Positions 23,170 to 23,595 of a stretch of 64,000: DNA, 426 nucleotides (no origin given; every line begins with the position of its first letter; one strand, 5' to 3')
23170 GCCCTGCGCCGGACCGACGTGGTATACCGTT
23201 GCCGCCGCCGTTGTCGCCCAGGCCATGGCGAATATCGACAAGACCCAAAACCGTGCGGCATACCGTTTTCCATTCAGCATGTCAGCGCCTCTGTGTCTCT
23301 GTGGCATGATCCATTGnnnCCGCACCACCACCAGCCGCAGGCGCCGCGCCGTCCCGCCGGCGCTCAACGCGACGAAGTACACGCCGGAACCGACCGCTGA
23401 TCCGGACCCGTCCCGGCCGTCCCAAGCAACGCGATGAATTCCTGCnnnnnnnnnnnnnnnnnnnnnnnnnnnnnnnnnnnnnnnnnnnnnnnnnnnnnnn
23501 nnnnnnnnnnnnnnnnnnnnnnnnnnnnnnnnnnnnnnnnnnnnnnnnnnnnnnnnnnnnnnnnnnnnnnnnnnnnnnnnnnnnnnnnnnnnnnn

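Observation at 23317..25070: Near-identical ~80-bp DNA repeat encoding the last ~27 aa of the T9SS CTD on two adjacent cargo genes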

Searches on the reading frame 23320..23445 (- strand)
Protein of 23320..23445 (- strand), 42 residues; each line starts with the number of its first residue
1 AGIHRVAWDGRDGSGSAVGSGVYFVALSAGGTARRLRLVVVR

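Call 30: find_homologous_proteins(query=A4, max_evalue=10)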
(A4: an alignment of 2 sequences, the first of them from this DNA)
Query A4 (2 sequences) (42 aa, profile of the alignment): 3 proteins with E <= 10 among 3 candidates.
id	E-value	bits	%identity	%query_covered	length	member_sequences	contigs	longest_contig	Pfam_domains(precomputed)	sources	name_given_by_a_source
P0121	5.1e-22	95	100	100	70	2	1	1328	PF13860.13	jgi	-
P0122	1.5e-6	46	52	100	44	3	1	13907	PF13860.13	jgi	jgi:flagellar hook assembly protein FlgD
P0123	1.2e-3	36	52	100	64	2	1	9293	PF13860.13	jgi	jgi:flagellar hook assembly protein FlgD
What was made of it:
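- Tried and rejected: The 42-aa tail profile then returned only three short fragments (call 30) and was uninformative.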

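Call 39: search_protein_representatives(alignment_id=A4)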
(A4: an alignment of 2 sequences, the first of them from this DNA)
Query: 2 sequences, 42 profile positions. Proteins with E-value up to 0.001 (for the whole library): 13558; up to 1e-10: 68; up to 1e-30: 2. The best 150 are listed.
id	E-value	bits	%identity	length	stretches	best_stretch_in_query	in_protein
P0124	1.2e-35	137.0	-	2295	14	1-29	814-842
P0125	1.5e-34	133.5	-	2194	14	1-27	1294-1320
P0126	1.7e-30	120.5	-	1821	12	1-27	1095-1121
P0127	1.2e-29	117.8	-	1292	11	1-30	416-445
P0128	1.3e-24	101.7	-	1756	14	1-29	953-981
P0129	3.7e-23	97.1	-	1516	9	1-27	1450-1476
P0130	1.3e-22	95.4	-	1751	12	1-29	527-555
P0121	1.6e-22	95.0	-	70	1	1-42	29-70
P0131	5.5e-21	90.1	-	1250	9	1-23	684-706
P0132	5.8e-21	90.0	-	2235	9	1-29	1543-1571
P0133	2.6e-20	88.0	-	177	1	1-42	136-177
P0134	6.1e-20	86.8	-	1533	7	7-30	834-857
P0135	2.4e-19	84.9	-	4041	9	6-29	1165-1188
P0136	1.6e-18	82.2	-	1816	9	2-24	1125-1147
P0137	1.2e-17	79.5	-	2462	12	2-27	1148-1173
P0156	1.8e-13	66.1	-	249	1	1-42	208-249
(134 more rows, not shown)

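Call 42: find_encoding_contigs(protein=P0133, flank=10000, max_places=4)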
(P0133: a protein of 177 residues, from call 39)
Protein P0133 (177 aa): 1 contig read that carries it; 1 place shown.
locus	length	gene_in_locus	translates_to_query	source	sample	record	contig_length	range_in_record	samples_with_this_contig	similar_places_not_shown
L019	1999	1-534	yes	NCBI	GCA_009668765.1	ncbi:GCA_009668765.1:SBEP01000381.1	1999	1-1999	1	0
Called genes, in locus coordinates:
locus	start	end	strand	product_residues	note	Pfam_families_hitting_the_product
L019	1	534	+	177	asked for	PF13860:FlgD_ig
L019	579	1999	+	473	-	PF13229:Beta_helix (faint), PF17210:SdrD_B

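Call 43: find_encoding_contigs(protein=P0156, flank=10000, max_places=4)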
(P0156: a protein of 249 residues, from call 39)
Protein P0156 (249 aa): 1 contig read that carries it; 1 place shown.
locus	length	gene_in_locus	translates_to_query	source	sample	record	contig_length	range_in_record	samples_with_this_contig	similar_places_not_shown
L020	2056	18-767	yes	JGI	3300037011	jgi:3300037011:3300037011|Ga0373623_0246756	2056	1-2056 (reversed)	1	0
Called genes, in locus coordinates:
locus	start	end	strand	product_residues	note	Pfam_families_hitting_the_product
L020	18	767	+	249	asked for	PF13860:FlgD_ig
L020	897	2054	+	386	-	?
